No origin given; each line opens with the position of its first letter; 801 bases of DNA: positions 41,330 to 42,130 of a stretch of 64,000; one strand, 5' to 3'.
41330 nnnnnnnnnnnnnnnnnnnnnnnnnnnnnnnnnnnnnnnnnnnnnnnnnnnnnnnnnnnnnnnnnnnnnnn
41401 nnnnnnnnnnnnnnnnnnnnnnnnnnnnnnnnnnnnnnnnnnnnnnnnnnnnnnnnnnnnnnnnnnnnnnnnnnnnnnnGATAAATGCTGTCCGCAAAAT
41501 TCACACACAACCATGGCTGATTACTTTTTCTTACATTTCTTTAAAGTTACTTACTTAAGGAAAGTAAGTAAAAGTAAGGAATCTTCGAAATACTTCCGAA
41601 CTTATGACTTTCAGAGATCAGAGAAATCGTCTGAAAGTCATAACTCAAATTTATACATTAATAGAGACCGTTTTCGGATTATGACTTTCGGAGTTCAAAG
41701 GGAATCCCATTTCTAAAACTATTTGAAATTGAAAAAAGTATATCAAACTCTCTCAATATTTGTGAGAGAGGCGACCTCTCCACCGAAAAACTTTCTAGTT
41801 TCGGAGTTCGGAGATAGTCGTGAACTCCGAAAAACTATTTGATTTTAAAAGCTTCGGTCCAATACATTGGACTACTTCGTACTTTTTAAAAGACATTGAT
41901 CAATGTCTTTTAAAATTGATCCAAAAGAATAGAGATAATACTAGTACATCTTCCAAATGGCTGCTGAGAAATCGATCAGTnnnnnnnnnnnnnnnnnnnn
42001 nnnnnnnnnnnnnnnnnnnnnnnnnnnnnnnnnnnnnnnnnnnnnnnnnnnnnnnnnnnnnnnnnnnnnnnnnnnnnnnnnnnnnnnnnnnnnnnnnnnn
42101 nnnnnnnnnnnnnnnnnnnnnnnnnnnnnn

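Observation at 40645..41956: Second copy of the paralog-plus-structured-upstream-element cassette (copy B)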

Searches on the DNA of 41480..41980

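Call 71: search_rna_families(source=window, start=41480, end=41980, threshold=evalue, max_evalue=1)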
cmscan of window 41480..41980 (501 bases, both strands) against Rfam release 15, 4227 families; matches with E-value up to 1: 2.
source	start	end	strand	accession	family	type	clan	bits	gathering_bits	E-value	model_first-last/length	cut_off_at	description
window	41518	41582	+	RF00705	mir-202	Gene; miRNA;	-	16.4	51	0.68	1-76/76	no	mir-202 microRNA precursor family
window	41605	41656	+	RF03092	Ocean-VII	Gene; sRNA;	-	14.7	53.5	0.12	1-41/41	no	Ocean-VII RNA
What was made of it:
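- On Known RNA families (Rfam 15): The best E-values in the spacer are 0.12 and 0.68, at 15-16 bits against cut-offs above 50 (call 71).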
